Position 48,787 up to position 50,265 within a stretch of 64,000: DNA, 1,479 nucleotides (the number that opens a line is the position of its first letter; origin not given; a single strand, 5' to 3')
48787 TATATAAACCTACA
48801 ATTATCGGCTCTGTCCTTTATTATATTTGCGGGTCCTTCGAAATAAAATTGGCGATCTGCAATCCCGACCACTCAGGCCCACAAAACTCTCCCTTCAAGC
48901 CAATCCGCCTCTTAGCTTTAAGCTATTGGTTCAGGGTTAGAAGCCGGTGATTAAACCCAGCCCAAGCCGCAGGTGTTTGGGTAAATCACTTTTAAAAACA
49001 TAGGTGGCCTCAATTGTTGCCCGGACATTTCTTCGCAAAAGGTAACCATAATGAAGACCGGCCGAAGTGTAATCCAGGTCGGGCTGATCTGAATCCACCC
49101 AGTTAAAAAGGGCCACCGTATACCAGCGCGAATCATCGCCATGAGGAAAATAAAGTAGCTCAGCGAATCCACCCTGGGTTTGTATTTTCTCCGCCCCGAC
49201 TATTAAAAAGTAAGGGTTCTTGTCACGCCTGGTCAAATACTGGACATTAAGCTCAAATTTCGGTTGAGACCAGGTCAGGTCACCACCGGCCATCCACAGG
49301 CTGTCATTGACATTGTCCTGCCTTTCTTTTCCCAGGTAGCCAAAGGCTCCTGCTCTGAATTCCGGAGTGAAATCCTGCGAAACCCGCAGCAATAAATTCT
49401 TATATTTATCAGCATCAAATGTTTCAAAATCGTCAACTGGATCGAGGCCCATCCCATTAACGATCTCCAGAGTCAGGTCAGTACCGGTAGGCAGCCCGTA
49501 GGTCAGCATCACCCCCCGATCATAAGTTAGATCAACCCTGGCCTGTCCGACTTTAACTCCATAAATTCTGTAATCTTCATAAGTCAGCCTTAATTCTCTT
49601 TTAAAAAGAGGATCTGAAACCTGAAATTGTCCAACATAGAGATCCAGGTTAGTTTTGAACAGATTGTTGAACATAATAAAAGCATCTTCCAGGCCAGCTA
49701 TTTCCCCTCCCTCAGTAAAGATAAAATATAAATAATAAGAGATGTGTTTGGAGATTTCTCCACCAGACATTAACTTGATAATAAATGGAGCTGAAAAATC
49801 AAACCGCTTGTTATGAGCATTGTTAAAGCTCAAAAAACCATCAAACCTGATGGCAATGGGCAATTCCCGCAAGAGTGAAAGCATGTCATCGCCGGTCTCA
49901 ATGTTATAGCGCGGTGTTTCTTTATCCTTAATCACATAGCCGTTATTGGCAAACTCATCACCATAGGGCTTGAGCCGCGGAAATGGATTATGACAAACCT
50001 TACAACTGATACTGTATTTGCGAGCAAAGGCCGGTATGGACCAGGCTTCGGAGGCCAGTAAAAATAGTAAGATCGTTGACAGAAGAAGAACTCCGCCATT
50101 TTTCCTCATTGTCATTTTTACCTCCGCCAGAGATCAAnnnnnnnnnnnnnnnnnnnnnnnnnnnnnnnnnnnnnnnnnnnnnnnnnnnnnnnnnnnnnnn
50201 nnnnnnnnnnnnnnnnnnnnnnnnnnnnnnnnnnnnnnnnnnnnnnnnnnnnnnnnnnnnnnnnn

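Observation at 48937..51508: Two-gene outer-membrane electron-conduit candidate: pentaheme cytochrome c followed by a Cyc2-like fused cytochrome-porin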

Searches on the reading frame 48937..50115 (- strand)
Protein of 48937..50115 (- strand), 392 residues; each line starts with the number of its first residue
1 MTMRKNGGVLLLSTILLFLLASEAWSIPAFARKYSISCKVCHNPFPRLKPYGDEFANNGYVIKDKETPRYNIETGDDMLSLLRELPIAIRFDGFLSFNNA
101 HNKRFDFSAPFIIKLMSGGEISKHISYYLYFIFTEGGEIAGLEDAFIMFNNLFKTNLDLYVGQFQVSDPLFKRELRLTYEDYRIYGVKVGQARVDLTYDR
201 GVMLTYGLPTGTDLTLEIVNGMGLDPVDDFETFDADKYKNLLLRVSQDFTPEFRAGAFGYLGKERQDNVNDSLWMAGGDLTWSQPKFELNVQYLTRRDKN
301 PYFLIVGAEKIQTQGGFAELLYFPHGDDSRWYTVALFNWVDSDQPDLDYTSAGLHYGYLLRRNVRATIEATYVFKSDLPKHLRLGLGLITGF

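Call 3: search_protein_families(library=pfam, proteins=[window:48937-50115:-], max_evalue=1)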
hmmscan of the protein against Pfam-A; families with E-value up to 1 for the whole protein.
window:48937-50115:- (392 aa): 0 families

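Call 4: search_protein_families(library=ncbifam, proteins=[window:48937-50115:-], max_evalue=1)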
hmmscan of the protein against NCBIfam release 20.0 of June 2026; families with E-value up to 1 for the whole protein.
window:48937-50115:- (392 aa): 0 families

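Call 5: search_solved_structures(query=window:48937-50115:-, max_evalue=10)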
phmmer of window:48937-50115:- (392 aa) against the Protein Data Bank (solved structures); distinct sequences matched with E-value up to 10: 1.
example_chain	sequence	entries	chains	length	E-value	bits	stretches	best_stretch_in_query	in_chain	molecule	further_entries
5nb9_A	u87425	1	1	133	0.83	11.8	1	151-197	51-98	RNA chaperone ProQ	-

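Call 7: find_homologous_proteins(query=window:48937-50115:-, max_evalue=0.001)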
Query window:48937-50115:- (392 aa): 4832 proteins with E <= 0.001 among 8000 candidates; the best 120 are listed.
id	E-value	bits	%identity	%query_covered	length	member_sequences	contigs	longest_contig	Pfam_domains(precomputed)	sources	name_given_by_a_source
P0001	2.4e-238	809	88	99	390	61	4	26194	-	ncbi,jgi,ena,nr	ncbi:MAG TPA: hypothetical protein PKH53_03120 [Candidatus Saccharicenans sp.]|nr:hypothetical prote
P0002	1.5e-223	760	82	99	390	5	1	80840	-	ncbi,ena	-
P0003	2.3e-215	733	88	91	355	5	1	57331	-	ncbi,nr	ncbi:MAG TPA: hypothetical protein PK266_04190, partial [Candidatus Saccharicenans sp.]|nr:hypotheti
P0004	1.1e-200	685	75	99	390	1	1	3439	-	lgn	-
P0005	4.1e-200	683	74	99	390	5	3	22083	-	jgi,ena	-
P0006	6.7e-200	682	76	95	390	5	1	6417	-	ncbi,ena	-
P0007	3.3e-197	673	73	99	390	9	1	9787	-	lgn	-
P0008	4.3e-196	670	73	99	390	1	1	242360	-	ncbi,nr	ncbi:MAG: hypothetical protein H5U05_02560 [Candidatus Aminicenantes bacterium]|nr:hypothetical prot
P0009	1.2e-194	665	73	98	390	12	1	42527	-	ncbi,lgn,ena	-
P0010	1.3e-194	665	71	99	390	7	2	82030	-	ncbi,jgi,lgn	-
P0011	1.8e-194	664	72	99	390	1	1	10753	-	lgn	-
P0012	3.0e-194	664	72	99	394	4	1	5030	-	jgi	-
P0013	9.0e-194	662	71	99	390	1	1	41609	-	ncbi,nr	ncbi:MAG: hypothetical protein N3G18_07500 [Candidatus Saccharicenans sp.]|nr:hypothetical protein [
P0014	1.2e-193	662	72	99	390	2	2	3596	-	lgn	-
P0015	1.3e-192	658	73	95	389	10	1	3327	-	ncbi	-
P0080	6.1e-162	557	60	99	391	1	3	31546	-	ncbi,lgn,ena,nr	ncbi:MAG: hypothetical protein A2W20_05680 [Candidatus Aminicenantes bacterium RBG_16_66_30]|nr:MAG:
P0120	6.4e-159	547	62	94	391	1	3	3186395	-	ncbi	-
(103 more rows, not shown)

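Call 22: find_encoding_contigs(protein=P0120, flank=8000, max_places=2)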
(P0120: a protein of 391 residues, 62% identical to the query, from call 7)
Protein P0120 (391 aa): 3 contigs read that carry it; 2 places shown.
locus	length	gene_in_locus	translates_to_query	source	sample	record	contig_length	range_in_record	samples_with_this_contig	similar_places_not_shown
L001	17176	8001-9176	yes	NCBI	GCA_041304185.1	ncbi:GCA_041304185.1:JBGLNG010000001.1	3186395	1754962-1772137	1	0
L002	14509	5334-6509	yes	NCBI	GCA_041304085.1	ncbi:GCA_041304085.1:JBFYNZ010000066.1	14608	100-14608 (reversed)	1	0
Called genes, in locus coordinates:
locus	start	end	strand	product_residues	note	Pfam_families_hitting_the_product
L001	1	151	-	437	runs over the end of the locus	PF03349:Toluene_X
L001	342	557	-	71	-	PF06969:HemN_C (weak)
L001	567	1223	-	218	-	PF00578:AhpC-TSA, PF08534:Redoxin, PF10417:1-cysPrx_C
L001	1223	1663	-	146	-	PF01475:FUR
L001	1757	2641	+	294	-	PF02274:ADI (weak)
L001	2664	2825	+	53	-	-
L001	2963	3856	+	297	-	PF00155:Aminotran_1_2, PF00266:Aminotran_5 (weak), PF01212:Beta_elim_lyase (weak)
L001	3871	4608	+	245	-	PF13489:Methyltransf_23, PF13847:Methyltransf_31 (weak), PF08241:Methyltransf_11, PF08242:Methyltransf_12, PF13649:Methyltransf_25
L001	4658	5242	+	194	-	PF00196:GerE (faint), PF04542:Sigma70_r2, PF08281:Sigma70_r4_2, PF04545:Sigma70_r4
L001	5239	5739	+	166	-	PF13490:zf-HC2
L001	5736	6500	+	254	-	PF03958:Secretin_N (weak)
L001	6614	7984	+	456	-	PF13435:Cytochrome_C554 (weak), PF03264:Cytochrom_NNT (weak)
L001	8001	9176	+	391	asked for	-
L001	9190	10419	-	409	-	PF13181:TPR_8 (faint), PF13428:TPR_14 (faint), PF13432:TPR_16 (faint), PF07719:TPR_2 (faint), PF14559:TPR_19 (faint)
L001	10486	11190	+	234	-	-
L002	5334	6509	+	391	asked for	-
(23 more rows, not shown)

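Call 23: search_protein_representatives(protein=window:48937-50115:-)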
Query: 392 residues. Proteins with E-value up to 0.001 (for the whole library): 1681; up to 1e-10: 388; up to 1e-30: 116. The best 150 are listed.
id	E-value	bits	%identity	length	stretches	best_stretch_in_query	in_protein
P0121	3.6e-149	513.6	59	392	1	11-392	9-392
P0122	1.6e-127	442.3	51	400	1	3-392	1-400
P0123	1.7e-125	435.6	54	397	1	16-376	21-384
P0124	1.0e-112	393.6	48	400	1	11-392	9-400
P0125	4.9e-108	378.1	50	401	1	9-392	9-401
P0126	5.1e-103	361.6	49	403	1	13-392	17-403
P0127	1.4e-102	360.1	47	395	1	18-377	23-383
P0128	5.6e-102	358.2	48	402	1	14-390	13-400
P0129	2.3e-101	356.1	47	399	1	16-380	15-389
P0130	1.4e-97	343.7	44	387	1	10-381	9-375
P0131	3.2e-95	335.9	47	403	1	13-392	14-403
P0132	4.3e-94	332.2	47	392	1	10-392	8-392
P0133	1.4e-93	330.5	50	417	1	12-373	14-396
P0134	2.3e-92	326.5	46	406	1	4-389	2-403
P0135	5.0e-91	322.1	48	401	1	10-376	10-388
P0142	1.2e-79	284.7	42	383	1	10-392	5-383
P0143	2.2e-79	283.8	40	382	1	11-391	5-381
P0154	1.6e-67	244.7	36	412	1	15-390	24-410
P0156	1.7e-65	238.0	36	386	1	14-392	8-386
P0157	2.7e-65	237.4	39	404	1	5-383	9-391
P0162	2.2e-61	224.5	38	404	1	19-372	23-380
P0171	1.4e-57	212.0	35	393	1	9-375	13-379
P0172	9.2e-57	209.3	37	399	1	17-381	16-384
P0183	4.3e-50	187.3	35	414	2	105-372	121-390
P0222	6.9e-34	134.0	38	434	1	12-270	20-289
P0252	3.6e-27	111.8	31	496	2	19-211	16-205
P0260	8.8e-26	107.3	34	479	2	18-204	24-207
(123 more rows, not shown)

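Call 36: list_cluster_members(proteins=[P0122, P0130, P0142, P0154, P0157, P0172, P0183, P0222, P0252, P0260])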
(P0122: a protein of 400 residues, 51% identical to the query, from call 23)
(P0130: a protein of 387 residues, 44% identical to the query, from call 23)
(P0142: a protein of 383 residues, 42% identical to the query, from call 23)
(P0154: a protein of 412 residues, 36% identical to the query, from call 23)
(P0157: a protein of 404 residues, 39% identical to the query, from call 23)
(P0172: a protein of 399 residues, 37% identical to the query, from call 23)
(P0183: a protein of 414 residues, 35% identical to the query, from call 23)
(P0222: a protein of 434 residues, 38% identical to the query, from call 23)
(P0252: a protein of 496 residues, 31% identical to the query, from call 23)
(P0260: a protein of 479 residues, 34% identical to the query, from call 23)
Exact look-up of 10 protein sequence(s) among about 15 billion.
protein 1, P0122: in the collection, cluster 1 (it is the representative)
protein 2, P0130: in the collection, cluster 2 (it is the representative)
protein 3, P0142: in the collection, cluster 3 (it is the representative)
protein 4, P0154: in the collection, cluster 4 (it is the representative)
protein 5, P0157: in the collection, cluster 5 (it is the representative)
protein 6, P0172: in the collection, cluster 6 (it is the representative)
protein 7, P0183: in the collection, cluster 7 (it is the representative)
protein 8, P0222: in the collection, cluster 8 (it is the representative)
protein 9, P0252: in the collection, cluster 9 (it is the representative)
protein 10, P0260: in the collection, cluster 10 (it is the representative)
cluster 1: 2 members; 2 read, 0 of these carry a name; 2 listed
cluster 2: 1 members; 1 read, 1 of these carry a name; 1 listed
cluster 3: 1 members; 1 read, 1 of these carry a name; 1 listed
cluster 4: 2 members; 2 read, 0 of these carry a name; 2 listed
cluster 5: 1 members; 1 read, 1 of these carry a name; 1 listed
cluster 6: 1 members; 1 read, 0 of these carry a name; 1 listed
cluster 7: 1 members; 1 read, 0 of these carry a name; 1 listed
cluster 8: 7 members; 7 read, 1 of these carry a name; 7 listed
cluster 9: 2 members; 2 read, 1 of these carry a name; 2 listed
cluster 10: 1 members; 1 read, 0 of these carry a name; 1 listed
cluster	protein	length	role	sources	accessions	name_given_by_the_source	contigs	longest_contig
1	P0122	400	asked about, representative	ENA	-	-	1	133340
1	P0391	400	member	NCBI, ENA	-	-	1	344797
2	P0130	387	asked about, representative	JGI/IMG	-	hypothetical protein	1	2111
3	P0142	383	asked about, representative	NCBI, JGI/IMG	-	hypothetical protein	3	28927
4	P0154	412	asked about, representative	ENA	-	-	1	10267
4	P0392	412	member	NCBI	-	-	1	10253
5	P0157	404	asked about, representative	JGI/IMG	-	hypothetical protein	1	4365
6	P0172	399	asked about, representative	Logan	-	-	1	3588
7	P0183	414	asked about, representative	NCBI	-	-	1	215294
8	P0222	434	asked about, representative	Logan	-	-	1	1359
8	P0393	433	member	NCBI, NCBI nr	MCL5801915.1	MAG: hypothetical protein M1283_05290 [Gammaproteobacteria bacterium] | hypothetical protein [Gammaproteobacteria bacterium]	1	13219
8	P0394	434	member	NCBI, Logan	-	-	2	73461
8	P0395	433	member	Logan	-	-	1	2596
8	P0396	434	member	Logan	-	-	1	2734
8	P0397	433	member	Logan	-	-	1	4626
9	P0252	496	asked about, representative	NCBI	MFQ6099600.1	MAG: hypothetical protein ACE5O2_17840, partial [Armatimonadota bacterium]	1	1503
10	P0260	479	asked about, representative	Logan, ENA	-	-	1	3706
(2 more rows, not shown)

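Call 39: predict_structure(alignment_id=A1)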
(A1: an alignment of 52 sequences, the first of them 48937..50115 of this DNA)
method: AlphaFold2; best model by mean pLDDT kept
length: 392 residues; sequences in the alignment: 52
mean_pLDDT: 65.3   pTM: 0.66
mean pLDDT of the five models: 65.3, 63.2, 60.1, 59.5, 51.5
residues with pLDDT >= 90: 9; 70-90: 172; 50-70: 122; < 50: 89
segments of 3 or more residues with pLDDT < 50: 20-48, 50-54, 56-74, 166-186, 189-197
pLDDT, mean of each block of 10 residues (from residue 1): 60 68 32 29 38 46 41 50 58 60 60 63 71 60 73 85 57 39 48 52 87 84 58 65 88 86 63 80 85 78 54 81 72 84 77 83 74 84 74 57
secondary structure, 60 per line:
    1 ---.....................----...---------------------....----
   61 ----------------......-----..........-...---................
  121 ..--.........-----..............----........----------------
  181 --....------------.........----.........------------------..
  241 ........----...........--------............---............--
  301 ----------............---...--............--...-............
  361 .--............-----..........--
elements in order: H4-24 H53-56 H77-82 E88-97 E105-122 E125-133 E139-152 E157-164 H183-186 E199-207 E212-220 E239-248 E253-263 E272-283 E287-298 E311-322 E331-342 E349-361 E364-375 E381-390

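Call 43: find_encoding_contigs(protein=P0080, flank=6000, max_places=2)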
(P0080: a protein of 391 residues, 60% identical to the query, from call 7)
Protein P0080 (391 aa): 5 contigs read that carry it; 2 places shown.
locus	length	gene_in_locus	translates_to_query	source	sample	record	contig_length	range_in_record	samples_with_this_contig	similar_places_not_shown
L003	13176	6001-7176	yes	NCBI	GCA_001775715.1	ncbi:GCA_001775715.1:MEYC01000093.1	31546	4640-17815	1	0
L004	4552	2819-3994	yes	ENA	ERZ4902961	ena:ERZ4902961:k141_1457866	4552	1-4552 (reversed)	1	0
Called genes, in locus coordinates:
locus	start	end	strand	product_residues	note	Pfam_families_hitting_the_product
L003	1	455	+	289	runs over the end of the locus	PF19420:DDAH_eukar, PF02274:ADI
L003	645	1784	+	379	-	PF00155:Aminotran_1_2, PF01212:Beta_elim_lyase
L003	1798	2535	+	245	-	PF13489:Methyltransf_23, PF13847:Methyltransf_31 (weak), PF08241:Methyltransf_11, PF08242:Methyltransf_12, PF13649:Methyltransf_25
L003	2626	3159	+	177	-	PF04542:Sigma70_r2, PF08281:Sigma70_r4_2, PF04545:Sigma70_r4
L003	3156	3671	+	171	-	PF13490:zf-HC2 (weak)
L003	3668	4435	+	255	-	PF03958:Secretin_N (weak)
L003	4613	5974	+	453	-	PF14522:Cytochrome_C7 (faint), PF13435:Cytochrome_C554 (weak), PF03264:Cytochrom_NNT (weak)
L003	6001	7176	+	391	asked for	-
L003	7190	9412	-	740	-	PF00515:TPR_1 (faint), PF07719:TPR_2 (faint), PF12895:ANAPC3 (faint), PF13174:TPR_6 (faint), PF13176:TPR_7 (faint), PF13181:TPR_8 (faint), PF13371:TPR_9 (faint), PF14559:TPR_19 (weak), +9 more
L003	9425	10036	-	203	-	PF01351:RNase_HII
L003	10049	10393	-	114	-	PF01245:Ribosomal_L19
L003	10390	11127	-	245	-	PF01746:tRNA_m1G_MT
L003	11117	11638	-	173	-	PF01782:RimM, PF05239:PRC, PF24986:PRC_RimM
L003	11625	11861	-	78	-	PF13083:KH_KhpA-B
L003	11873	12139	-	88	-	PF00886:Ribosomal_S16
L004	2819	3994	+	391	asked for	-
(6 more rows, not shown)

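Call 44: find_encoding_contigs(protein=P0183, flank=5000, max_places=1)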
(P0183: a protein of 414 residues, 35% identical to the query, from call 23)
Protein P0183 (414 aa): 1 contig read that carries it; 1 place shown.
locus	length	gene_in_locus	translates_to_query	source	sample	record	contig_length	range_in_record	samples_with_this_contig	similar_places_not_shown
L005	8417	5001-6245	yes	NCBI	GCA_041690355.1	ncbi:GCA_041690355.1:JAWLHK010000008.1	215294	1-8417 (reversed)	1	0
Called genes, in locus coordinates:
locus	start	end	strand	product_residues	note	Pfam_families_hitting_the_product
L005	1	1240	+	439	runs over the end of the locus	PF05195:AMP_N, PF00557:Peptidase_M24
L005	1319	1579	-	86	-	PF15919:HicB_lk_antitox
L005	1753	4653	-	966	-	PF13620:CarboxypepD_reg (weak), PF13715:CarbopepD_reg_2 (faint), PF13620:CarboxypepD_reg, PF02412:TSP_3 (faint)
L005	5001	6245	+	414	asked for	-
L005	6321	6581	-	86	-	PF02604:PhdYeFM_antitox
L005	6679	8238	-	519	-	PF00171:Aldedh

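Call 50: find_related_loci(query=A4, collection=genome_contigs, flank=6000)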
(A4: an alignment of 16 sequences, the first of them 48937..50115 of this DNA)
Query A4 (392 aa) in genome_contigs; peptide patterns used: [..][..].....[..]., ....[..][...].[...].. (x = any residue, [..] = any of these).
600 stretches matched a pattern (row limit reached: there are more); 504 encode a relative of the query (tblastn E <= 1e-3); the best 80 are kept; 80 distinct loci.
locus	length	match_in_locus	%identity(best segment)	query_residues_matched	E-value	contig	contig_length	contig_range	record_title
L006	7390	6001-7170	87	3-392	0e+0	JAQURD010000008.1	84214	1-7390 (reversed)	MAG: Acidobacteriota bacterium isolate STD1_65 NODE_559_length_84214_cov_18.085435_Sandtown_D1, whole genome shotgun seq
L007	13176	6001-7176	71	1-392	0e+0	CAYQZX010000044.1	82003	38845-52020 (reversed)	MAG TPA_asm: uncultured Eubacteriales bacterium isolate SRP231805_co4_123 genome assembly, contig: k141_314131, whole ge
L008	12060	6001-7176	70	1-392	0e+0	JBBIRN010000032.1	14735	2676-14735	MAG: Candidatus Aminicenantes bacterium isolate QNS170220_bin_350 NODE_559_length_14735_cov_3.791826, whole genome shotg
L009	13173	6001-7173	71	1-392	0e+0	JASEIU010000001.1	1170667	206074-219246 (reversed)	MAG: Candidatus Saccharicenans sp. isolate Yes71-14 NODE_1_length_1170667_cov_69.467931, whole genome shotgun sequence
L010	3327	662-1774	73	21-392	0e+0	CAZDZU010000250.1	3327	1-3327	MAG TPA_asm: uncultured Eubacteriales bacterium isolate SRP098346_co1_13 genome assembly, contig: NODE_47547_length_3327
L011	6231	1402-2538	62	14-392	1e-168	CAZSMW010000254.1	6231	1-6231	MAG TPA_asm: uncultured Eubacteriales bacterium isolate binchicken_co255_252 genome assembly, contig: k141_4718601, whol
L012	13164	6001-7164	61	9-392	5e-162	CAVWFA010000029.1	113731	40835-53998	MAG: Candidatus Aminicenantes bacterium isolate MFD00905.bin.2.185 genome assembly, contig: contig_93703, whole genome s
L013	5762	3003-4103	64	27-392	1e-160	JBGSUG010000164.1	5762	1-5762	MAG: Candidatus Aminicenantales bacterium isolate JTS-AC427 k141_3486918, whole genome shotgun sequence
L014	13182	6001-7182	58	1-392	6e-157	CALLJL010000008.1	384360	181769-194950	MAG: uncultured bacterium isolate S1_Bin_METABAT__328_1 genome assembly, contig: c_000001379762, whole genome shotgun se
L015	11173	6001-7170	58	3-392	5e-156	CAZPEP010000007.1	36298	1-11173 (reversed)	MAG TPA_asm: uncultured Eubacteriales bacterium isolate binchicken_co255_216 genome assembly, contig: k141_4096778, whol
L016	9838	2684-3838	58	16-392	2e-147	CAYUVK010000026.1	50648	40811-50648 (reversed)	MAG TPA_asm: uncultured Ignavibacteriaceae bacterium isolate SRP214966_co4_500 genome assembly, contig: NODE_375_length_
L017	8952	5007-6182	56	2-392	4e-145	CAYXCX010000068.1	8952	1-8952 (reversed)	MAG TPA_asm: uncultured Clostridia bacterium isolate SRP263991_co7_839 genome assembly, contig: NODE_16377_length_8952_c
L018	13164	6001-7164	54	2-391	6e-144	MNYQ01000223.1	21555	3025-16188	MAG: Ignavibacteria bacterium CG2_30_36_16 cg2_3.0_scaffold_1885_c, whole genome shotgun sequence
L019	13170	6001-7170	53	3-392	1e-138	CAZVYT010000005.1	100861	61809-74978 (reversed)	MAG TPA_asm: uncultured Melioribacter sp. isolate binchicken_co266_133 genome assembly, contig: NODE_493_length_100861_c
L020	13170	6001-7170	53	3-392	4e-138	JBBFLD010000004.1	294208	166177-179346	MAG: Melioribacteraceae bacterium isolate Uz-U4-16 NODE_4_length_294208_cov_11.711404, whole genome shotgun sequence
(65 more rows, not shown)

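Call 87: find_encoding_contigs(protein=P0156, flank=4000, max_places=1)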
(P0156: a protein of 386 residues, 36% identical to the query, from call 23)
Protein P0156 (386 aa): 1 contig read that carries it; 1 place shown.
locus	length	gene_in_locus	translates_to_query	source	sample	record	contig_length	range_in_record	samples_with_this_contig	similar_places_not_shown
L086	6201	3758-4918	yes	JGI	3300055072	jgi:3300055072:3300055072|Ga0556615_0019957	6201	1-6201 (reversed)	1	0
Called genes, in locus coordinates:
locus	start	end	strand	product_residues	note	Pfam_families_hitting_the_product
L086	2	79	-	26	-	?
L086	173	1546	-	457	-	PF02308:MgtC, PF13194:DUF4010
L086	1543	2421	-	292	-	-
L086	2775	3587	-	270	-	PF01904:DUF72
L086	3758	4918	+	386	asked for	-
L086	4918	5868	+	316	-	PF01156:IU_nuc_hydro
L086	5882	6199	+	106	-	?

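Call 88: find_encoding_contigs(protein=P0154, flank=4000, max_places=1)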
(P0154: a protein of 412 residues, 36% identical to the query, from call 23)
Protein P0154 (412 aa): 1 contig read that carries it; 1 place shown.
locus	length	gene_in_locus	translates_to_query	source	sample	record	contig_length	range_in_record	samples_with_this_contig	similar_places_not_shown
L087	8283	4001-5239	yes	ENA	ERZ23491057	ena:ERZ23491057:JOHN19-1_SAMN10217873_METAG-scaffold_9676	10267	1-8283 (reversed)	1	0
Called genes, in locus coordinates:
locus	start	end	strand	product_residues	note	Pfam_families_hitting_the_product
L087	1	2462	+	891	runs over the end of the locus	PF02638:GHL10, PF13200:DUF4015 (weak)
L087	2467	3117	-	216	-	PF07796:DUF1638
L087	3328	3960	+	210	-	PF13489:Methyltransf_23, PF08241:Methyltransf_11, PF08242:Methyltransf_12 (weak), PF13649:Methyltransf_25, PF01209:Ubie_methyltran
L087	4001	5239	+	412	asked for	-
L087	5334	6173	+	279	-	PF13371:TPR_9 (faint), PF13374:TPR_10 (faint), PF13431:TPR_17 (faint), PF14561:TPR_20 (faint), PF13432:TPR_16 (weak), PF14559:TPR_19 (weak), PF13414:TPR_11 (weak), PF13424:TPR_12 (weak), +12 more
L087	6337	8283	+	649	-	?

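Call 89: find_encoding_contigs(protein=P0162, flank=4000, max_places=1)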
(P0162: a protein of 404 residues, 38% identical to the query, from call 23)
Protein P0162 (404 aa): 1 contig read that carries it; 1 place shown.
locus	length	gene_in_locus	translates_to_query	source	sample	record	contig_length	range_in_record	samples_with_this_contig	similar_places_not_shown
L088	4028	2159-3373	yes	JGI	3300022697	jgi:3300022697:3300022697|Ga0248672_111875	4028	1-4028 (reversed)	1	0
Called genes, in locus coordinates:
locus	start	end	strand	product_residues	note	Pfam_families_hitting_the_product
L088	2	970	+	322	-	?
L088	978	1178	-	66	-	-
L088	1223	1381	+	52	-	-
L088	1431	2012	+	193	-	PF01292:Ni_hydr_CYTB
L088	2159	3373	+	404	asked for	-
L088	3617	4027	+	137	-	?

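Call 90: find_encoding_contigs(protein=P0171, flank=4000, max_places=1)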
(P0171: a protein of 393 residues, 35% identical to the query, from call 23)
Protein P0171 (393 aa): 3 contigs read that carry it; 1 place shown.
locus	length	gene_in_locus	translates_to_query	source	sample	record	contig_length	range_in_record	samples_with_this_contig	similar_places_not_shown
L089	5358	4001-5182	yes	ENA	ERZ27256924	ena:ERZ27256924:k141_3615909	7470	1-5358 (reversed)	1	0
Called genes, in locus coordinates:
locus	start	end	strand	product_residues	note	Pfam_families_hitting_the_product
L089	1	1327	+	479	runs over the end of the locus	PF02055:Glyco_hydro_30 (weak), PF14587:Glyco_hydr_30_2 (weak)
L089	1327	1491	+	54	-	-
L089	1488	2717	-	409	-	PF07690:MFS_1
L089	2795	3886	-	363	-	-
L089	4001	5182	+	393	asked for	-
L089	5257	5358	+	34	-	?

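Call 91: find_encoding_contigs(protein=P0143, flank=4000, max_places=1)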
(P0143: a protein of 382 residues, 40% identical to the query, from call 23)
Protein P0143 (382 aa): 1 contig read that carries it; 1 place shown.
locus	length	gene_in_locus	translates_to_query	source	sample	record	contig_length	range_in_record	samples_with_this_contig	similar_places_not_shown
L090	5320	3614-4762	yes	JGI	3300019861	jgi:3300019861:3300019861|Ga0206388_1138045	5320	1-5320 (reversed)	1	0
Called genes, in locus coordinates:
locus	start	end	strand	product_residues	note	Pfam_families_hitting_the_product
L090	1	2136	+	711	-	?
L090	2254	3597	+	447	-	PF14522:Cytochrome_C7 (faint), PF13435:Cytochrome_C554 (weak), PF03264:Cytochrom_NNT (weak)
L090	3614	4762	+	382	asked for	-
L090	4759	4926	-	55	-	-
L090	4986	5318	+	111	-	?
